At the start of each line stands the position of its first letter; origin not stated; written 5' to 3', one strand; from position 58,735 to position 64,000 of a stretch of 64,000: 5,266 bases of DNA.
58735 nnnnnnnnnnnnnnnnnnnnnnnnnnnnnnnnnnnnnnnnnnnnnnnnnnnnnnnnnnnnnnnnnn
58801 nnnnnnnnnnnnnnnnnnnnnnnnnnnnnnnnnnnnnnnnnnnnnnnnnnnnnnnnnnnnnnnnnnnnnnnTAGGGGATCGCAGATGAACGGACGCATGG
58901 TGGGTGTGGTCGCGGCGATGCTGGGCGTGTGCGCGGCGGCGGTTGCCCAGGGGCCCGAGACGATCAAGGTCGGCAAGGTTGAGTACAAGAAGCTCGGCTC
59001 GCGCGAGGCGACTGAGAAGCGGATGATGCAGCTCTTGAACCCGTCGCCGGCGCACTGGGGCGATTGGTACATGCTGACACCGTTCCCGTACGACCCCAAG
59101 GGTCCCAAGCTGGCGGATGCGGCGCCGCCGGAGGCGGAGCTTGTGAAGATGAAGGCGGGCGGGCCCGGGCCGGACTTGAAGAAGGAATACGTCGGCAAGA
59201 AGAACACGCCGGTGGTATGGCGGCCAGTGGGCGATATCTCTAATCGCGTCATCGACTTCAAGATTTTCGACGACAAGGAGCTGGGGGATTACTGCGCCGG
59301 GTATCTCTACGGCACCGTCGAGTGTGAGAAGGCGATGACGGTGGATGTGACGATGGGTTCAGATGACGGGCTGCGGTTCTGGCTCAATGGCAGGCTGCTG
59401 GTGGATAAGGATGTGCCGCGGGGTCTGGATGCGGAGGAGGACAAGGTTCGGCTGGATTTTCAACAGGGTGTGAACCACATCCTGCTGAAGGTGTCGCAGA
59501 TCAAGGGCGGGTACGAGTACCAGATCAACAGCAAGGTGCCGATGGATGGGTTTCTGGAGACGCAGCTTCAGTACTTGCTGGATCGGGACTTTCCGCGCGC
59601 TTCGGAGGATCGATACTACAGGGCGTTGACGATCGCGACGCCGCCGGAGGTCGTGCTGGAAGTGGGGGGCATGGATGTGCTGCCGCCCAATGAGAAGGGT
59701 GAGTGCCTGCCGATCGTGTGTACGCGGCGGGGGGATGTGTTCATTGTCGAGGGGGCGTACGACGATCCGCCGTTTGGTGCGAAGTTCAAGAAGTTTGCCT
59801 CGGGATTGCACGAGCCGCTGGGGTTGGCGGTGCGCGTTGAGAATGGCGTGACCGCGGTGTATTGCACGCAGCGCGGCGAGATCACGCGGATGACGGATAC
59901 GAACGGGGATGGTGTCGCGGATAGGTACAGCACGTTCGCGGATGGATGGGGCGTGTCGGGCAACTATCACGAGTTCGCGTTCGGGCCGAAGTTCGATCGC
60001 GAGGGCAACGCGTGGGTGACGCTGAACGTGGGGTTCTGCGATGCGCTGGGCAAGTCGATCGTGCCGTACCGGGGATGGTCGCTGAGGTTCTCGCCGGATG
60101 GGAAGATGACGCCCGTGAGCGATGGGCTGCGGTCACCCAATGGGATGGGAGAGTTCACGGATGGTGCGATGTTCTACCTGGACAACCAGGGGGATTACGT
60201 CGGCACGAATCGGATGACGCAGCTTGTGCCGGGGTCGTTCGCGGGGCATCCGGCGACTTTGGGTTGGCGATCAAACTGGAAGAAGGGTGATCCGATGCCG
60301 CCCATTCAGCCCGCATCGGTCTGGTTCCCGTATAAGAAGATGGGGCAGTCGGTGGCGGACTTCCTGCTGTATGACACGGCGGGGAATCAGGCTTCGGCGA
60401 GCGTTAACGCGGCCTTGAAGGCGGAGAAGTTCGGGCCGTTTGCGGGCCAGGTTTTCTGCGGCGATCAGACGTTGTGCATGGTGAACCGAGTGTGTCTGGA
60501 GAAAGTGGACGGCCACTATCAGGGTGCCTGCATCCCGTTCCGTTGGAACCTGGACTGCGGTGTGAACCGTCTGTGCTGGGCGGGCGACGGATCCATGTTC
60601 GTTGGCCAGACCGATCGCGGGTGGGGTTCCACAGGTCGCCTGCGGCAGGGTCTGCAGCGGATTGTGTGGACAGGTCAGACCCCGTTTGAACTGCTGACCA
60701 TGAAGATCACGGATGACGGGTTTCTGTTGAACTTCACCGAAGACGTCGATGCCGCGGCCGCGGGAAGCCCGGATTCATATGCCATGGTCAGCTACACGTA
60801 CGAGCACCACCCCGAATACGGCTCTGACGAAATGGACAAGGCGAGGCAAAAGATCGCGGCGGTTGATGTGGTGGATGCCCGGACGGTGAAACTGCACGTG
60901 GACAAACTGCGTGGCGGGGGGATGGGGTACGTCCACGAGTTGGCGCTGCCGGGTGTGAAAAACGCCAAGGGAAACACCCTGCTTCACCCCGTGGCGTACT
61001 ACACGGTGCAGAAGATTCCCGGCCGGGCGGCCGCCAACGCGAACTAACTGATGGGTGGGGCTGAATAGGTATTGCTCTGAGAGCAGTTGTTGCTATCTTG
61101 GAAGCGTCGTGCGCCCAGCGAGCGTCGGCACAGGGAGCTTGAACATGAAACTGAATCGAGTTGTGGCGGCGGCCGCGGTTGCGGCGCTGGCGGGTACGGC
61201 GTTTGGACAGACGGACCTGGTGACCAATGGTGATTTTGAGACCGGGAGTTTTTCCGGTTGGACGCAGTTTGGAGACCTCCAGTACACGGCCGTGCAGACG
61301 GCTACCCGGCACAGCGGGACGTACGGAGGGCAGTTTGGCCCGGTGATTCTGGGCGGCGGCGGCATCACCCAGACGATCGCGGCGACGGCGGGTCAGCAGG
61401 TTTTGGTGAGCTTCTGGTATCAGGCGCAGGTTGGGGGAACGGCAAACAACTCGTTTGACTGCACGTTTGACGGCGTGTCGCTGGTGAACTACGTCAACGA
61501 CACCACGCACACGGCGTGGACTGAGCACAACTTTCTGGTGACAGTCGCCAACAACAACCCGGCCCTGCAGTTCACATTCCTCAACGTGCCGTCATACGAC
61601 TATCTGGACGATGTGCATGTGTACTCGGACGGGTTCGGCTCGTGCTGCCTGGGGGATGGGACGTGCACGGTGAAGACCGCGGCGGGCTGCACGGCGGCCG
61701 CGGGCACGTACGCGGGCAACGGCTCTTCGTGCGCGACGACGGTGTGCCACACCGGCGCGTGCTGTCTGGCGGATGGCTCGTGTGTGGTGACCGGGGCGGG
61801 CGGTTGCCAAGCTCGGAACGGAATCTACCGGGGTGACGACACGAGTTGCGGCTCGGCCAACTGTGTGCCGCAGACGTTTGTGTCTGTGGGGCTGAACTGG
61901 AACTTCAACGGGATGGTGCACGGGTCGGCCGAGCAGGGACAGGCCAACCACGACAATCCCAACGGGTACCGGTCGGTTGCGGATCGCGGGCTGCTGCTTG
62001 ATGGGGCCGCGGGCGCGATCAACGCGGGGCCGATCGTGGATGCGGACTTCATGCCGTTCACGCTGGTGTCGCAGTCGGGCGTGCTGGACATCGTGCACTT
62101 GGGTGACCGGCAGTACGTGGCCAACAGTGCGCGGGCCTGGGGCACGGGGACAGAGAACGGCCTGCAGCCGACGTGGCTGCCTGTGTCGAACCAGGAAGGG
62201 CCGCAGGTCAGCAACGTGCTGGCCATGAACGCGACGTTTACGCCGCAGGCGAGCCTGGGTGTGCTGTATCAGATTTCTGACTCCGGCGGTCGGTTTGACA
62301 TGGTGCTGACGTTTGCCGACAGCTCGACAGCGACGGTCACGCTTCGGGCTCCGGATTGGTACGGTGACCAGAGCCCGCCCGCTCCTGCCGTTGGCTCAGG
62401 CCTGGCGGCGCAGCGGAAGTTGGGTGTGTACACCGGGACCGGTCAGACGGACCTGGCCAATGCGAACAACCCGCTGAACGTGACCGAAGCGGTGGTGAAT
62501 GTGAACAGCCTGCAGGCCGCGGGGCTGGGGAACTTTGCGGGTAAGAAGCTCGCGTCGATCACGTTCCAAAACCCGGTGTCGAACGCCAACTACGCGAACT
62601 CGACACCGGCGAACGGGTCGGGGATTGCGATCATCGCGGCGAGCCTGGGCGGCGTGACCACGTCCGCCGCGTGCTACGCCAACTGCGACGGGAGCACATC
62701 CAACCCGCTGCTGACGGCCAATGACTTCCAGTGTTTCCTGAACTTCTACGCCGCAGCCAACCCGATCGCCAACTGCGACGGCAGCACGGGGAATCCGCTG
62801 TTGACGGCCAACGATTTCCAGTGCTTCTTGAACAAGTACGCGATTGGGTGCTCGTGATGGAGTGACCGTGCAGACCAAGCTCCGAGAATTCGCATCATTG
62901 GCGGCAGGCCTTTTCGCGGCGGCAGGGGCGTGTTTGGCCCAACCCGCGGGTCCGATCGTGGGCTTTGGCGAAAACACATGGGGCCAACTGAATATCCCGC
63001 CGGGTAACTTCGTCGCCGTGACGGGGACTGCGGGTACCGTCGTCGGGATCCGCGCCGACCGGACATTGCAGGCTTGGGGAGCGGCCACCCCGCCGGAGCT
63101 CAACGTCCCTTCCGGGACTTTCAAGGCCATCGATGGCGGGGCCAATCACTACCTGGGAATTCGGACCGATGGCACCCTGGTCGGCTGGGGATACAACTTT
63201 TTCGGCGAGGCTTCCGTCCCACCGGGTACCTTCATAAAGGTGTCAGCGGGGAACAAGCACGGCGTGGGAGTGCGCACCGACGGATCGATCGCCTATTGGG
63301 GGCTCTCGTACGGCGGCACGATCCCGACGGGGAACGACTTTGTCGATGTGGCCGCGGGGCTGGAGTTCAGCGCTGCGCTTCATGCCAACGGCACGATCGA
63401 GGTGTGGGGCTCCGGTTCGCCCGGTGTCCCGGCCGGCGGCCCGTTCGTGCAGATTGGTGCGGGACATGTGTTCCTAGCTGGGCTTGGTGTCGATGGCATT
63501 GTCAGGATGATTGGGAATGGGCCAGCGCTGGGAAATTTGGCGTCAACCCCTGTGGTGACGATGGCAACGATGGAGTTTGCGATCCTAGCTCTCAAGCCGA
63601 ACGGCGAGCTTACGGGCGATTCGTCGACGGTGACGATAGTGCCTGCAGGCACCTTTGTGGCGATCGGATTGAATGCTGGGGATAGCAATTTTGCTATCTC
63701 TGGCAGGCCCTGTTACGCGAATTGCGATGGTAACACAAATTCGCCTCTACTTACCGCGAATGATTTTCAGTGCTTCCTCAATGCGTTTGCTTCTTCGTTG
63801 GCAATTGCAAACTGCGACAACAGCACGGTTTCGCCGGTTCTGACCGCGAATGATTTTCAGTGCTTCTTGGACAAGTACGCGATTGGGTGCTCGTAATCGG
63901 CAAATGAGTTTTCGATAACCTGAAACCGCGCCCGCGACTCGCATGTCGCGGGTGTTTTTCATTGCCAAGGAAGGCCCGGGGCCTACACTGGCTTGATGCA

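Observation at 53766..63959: Terminator-bracketed 10-kb unit of five exported proteins: 5-haem cytochrome c, two PA14/propeller paralogs and two dockerin-tailed proteins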

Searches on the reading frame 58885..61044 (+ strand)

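Call 6: search_protein_families(library=pfam, proteins=[window:58885-61044:+], max_evalue=0.01)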
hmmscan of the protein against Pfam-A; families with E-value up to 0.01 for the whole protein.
window:58885-61044:+ (720 aa): 1 family
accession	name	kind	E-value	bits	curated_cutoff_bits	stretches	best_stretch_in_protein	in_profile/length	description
PF23500.1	DUF7133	-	1.3e-10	41.6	27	1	300-543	75-307/385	Domain of unknown function (DUF7133)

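Call 7: search_protein_families(library=ncbifam, proteins=[window:58885-61044:+], max_evalue=0.01)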
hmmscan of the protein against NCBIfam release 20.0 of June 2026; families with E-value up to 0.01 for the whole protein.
window:58885-61044:+ (720 aa): 1 family
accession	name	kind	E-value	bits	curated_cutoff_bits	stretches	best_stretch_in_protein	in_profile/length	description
TIGR02604.1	Piru_Ver_Nterm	subfamily_domain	3e-06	26.9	122.2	1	310-435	73-203/367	PVC-type heme-binding CxxCH protein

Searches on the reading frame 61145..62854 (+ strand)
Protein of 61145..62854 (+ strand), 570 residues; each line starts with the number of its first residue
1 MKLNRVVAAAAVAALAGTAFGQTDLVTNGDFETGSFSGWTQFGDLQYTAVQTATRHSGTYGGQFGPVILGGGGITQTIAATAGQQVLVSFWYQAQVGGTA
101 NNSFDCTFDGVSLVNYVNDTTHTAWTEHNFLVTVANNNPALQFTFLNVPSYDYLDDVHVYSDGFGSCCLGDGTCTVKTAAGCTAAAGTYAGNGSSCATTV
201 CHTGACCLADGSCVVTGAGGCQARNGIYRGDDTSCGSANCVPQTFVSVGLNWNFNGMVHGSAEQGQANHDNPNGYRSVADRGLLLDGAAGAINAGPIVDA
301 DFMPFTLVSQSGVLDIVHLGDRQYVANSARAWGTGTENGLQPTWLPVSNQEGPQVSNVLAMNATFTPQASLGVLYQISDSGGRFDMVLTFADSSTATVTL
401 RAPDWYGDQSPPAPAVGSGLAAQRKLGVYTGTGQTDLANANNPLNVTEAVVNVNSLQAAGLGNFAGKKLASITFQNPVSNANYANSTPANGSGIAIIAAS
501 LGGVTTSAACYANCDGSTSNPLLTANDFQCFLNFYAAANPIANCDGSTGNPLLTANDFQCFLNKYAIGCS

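Call 6: search_protein_families(library=pfam, proteins=[window:61145-62854:+], max_evalue=0.01)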
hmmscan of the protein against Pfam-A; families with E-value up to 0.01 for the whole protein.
window:61145-62854:+ (570 aa): 1 family
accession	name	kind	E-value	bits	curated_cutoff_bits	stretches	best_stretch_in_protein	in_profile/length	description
PF02018.23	CBM_4_9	-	0.0028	18.5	25.9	1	24-145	2-129/136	Carbohydrate binding domain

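Call 7: search_protein_families(library=ncbifam, proteins=[window:61145-62854:+], max_evalue=0.01)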
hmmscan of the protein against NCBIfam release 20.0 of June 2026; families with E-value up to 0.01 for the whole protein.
window:61145-62854:+ (570 aa): 2 families
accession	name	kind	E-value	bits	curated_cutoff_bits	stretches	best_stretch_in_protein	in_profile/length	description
NF041540.1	dockerin_GC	domain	1.2e-07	32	29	1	518-569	13-67/67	GC-type dockerin domain-anchored protein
NF033675.1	NTTRR-F1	subfamily_domain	5.1e-07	29.9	70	1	23-89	3-64/155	NTTRR-F1 domain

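Call 63: find_homologous_proteins(query=window:61145-62659:+, max_evalue=0.001)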
Query window:61145-62659:+ (505 aa): 39 proteins with E <= 0.001 among 8000 candidates.
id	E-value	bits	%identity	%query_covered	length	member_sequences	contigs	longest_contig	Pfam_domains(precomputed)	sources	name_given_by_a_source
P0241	0.0e+0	1107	98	100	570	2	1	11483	-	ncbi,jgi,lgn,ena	-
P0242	1.6e-200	685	62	100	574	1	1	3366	-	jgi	jgi:hypothetical protein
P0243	1.9e-193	662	61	100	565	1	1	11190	-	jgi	jgi:hypothetical protein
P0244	1.2e-133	465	53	66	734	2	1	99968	PF23759.2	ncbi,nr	ncbi:MAG: hypothetical protein JNK25_15690 [Phycisphaerae bacterium]|nr:hypothetical protein [Phycis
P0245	3.1e-120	420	53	67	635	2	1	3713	-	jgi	jgi:hypothetical protein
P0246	4.2e-120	420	54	50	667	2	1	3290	PF23759.2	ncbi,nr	ncbi:MAG TPA: hypothetical protein VEB22_11970, partial [Phycisphaerales bacterium]|nr:hypothetical 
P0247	1.2e-115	405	53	52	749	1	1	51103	PF23759.2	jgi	jgi:hypothetical protein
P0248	1.7e-115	405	58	52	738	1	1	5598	PF23759.2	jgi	jgi:hypothetical protein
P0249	1.2e-113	399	58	67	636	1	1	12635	-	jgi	jgi:hypothetical protein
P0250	5.0e-113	397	55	68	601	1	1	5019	-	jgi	jgi:hypothetical protein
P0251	3.3e-111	391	55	68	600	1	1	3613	-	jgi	jgi:hypothetical protein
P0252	1.7e-110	388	55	68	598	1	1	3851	-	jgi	jgi:hypothetical protein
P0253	4.3e-110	387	56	67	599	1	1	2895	-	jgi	jgi:hypothetical protein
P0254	3.9e-109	384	62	52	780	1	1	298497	-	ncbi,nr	ncbi:MAG: hypothetical protein JSR77_00845 [Planctomycetes bacterium]|nr:hypothetical protein [Planc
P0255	2.7e-108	381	55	68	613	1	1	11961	PF04151.22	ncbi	-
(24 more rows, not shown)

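Call 65: find_encoding_contigs(protein=P0243, flank=10000, max_places=2)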
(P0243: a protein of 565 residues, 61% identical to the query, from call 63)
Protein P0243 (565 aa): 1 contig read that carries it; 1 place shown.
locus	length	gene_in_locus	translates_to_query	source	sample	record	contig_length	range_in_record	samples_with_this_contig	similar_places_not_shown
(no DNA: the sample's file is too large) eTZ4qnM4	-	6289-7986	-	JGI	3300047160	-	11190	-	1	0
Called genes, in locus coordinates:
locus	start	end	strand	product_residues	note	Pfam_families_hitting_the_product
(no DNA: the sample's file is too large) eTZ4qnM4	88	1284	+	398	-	PF04055:Radical_SAM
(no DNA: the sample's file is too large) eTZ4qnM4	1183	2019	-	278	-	PF00849:PseudoU_synth_2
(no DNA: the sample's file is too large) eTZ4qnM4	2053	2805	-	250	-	PF01182:Glucosamine_iso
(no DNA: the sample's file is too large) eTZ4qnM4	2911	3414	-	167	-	PF00472:RF-1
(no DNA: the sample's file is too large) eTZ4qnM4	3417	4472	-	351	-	PF00814:TsaD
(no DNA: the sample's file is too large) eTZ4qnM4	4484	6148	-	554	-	PF22694:CtpB_N-like (weak), PF13180:PDZ_2, PF17820:PDZ_6, PF03572:Peptidase_S41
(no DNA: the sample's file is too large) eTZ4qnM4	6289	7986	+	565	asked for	-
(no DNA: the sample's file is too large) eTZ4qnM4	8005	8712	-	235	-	PF04029:2-ph_phosp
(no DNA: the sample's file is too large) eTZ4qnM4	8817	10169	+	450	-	PF13167:GTP-bdg_N, PF16360:GTP-bdg_M, PF01926:MMR_HSR1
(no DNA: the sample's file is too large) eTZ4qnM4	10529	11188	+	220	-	?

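Call 66: find_encoding_contigs(protein=P0241, flank=10000, max_places=3)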
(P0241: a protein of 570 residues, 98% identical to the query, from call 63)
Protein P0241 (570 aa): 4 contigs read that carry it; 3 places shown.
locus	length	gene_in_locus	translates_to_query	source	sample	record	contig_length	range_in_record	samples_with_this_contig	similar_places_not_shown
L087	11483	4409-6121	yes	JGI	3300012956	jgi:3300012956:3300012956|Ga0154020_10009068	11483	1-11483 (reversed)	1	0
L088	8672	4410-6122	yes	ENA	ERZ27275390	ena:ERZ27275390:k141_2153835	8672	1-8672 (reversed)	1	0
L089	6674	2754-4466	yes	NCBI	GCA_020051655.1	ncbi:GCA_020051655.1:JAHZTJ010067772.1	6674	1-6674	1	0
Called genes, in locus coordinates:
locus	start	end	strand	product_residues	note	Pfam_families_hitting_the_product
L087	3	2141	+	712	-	?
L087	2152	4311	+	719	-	PF23500:DUF7133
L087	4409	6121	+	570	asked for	-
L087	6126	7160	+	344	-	-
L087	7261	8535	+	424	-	PF08495:FIST, PF10442:FIST_C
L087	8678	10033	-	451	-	PF09298:FAA_hydrolase_N (weak), PF01557:FAA_hydrolase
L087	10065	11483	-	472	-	?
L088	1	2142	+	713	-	?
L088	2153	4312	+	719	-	PF23500:DUF7133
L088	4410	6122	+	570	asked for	-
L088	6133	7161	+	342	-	-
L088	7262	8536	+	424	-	PF08495:FIST, PF10442:FIST_C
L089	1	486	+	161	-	?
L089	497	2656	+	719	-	PF23500:DUF7133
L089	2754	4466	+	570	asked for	-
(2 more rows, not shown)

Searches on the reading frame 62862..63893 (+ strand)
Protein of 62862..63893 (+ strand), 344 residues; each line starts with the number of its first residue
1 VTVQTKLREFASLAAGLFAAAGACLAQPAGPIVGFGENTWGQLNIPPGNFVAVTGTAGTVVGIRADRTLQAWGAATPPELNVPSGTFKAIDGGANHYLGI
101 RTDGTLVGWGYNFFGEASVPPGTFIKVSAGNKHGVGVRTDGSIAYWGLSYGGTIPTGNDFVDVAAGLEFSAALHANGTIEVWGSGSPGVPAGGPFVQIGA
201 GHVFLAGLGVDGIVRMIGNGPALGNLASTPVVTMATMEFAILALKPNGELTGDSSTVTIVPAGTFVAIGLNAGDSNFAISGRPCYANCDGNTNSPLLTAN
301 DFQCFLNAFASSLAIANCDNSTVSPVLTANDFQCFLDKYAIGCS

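Call 6: search_protein_families(library=pfam, proteins=[window:62862-63893:+], max_evalue=0.01)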
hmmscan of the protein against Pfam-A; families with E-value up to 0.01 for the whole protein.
window:62862-63893:+ (344 aa): 2 families
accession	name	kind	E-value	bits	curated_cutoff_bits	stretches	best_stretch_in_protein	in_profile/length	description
PF13540.12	RCC1_2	-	2e-15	56.5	22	2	88-115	2-29/30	Regulator of chromosome condensation (RCC1) repeat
PF25390.1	WD40_RLD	-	3e-11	43.7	150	2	27-147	158-271/363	RCC1-like domain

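Call 7: search_protein_families(library=ncbifam, proteins=[window:62862-63893:+], max_evalue=0.01)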
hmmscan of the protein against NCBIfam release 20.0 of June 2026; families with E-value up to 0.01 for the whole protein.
window:62862-63893:+ (344 aa): 1 family
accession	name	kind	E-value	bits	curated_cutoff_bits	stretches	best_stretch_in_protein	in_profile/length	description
NF041540.1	dockerin_GC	domain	5.1e-06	26.8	29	1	295-343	16-67/67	GC-type dockerin domain-anchored protein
